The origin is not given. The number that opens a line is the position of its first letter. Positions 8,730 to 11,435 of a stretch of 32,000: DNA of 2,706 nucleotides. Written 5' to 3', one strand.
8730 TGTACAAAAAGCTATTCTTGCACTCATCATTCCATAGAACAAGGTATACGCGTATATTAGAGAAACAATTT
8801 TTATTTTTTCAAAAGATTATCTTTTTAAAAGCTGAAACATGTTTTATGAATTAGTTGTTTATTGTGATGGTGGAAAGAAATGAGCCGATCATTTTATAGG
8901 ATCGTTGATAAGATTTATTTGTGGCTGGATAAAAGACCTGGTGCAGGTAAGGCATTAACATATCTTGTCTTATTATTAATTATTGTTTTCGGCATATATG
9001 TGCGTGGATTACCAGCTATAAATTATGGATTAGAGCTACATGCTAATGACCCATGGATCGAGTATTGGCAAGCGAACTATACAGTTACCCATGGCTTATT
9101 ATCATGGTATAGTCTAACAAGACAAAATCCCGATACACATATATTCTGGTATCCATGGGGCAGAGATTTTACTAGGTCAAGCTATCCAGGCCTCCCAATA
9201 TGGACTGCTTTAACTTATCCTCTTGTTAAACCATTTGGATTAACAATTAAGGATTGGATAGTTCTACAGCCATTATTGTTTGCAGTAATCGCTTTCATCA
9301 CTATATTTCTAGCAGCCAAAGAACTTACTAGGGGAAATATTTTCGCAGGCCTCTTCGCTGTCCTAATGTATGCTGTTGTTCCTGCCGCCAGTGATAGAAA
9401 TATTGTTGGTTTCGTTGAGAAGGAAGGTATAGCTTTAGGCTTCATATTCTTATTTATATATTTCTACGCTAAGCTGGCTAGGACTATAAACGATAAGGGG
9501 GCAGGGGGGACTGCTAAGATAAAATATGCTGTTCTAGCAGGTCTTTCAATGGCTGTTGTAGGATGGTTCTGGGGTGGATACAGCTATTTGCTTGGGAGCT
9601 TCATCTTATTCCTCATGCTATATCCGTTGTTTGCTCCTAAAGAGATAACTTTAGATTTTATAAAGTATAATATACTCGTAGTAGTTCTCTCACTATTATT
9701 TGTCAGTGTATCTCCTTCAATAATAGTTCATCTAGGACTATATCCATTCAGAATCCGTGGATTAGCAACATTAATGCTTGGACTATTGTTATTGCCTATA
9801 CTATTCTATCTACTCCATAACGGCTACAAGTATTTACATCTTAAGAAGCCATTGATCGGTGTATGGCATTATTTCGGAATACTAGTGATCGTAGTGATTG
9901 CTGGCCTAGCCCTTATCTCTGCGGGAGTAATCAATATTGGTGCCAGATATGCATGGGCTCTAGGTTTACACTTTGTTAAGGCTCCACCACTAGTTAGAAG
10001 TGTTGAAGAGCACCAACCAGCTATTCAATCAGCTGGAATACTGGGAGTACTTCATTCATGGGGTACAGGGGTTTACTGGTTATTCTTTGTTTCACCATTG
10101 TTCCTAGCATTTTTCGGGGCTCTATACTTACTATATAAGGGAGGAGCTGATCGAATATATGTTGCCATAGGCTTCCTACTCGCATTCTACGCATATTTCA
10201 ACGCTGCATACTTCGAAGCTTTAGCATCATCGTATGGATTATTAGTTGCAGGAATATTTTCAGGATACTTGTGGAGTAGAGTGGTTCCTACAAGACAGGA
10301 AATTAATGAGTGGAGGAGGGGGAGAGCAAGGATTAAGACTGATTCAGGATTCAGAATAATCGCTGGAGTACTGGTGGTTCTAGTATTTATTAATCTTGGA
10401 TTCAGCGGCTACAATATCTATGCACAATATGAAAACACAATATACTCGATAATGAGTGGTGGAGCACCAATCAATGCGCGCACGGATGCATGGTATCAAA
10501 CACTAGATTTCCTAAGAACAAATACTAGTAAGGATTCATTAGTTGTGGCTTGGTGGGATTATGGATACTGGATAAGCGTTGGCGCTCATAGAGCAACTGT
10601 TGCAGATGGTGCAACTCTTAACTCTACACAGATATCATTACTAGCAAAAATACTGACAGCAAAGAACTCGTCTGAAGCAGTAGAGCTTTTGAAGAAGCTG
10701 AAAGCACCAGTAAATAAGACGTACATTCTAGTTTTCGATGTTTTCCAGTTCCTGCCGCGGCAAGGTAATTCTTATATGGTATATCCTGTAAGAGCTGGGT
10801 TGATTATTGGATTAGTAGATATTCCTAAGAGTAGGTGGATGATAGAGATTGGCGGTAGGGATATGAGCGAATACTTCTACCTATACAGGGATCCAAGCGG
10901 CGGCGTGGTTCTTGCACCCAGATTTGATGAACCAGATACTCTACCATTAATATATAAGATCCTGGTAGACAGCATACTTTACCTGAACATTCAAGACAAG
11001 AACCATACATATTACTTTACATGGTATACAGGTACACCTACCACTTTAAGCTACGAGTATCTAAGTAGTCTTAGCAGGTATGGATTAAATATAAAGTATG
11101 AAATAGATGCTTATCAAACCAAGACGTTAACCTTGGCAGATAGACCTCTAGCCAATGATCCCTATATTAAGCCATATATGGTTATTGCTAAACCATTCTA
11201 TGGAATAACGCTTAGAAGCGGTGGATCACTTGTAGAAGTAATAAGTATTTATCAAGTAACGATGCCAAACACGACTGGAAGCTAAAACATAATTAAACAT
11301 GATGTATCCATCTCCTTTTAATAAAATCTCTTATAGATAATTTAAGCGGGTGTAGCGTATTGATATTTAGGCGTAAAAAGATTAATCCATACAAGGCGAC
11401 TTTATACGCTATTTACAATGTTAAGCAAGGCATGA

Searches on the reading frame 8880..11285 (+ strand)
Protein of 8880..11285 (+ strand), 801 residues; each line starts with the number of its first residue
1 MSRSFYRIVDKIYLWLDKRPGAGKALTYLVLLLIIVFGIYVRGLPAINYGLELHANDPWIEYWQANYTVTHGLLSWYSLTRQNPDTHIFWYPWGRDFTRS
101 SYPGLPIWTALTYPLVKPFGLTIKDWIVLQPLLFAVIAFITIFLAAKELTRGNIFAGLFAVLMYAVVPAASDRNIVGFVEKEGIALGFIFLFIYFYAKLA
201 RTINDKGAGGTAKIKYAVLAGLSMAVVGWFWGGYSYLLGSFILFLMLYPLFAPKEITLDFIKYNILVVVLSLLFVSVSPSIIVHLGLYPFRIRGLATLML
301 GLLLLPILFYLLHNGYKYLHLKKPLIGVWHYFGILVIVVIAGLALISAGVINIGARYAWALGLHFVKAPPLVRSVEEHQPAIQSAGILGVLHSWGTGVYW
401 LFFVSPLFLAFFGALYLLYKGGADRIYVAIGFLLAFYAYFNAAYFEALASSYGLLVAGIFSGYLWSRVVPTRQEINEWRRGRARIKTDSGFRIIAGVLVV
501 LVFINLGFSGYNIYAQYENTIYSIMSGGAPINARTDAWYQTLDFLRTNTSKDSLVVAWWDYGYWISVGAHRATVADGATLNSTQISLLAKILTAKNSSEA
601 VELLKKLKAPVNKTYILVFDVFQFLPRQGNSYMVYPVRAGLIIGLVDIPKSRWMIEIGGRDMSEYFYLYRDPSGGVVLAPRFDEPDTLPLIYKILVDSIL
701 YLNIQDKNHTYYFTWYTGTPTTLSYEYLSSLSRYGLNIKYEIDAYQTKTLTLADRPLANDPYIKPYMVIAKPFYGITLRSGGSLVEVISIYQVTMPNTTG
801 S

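Call 6: search_protein_families(library=pfam, proteins=[window:8880-11285:+], max_evalue=0.01)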
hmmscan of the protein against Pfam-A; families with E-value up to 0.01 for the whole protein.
window:8880-11285:+ (801 aa): 2 families
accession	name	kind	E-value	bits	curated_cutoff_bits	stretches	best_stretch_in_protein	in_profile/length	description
PF21436.2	STT3-PglB_core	-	9e-08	33.1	23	1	552-603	2-52/131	STT3/PglB/AglB core domain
PF22627.1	AglB_core-like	-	0.00074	20.3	27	1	554-606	46-98/111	AglB core domain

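Call 7: search_protein_families(library=ncbifam, proteins=[window:8880-11285:+], max_evalue=0.01)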
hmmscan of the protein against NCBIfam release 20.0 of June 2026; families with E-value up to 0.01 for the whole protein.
window:8880-11285:+ (801 aa): 1 family
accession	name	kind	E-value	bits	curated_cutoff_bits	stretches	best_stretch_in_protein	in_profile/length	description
TIGR04154.1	archaeo_STT3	subfamily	2e-21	76.1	450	1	29-615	2-587/831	oligosaccharyl transferase, archaeosortase A system-associated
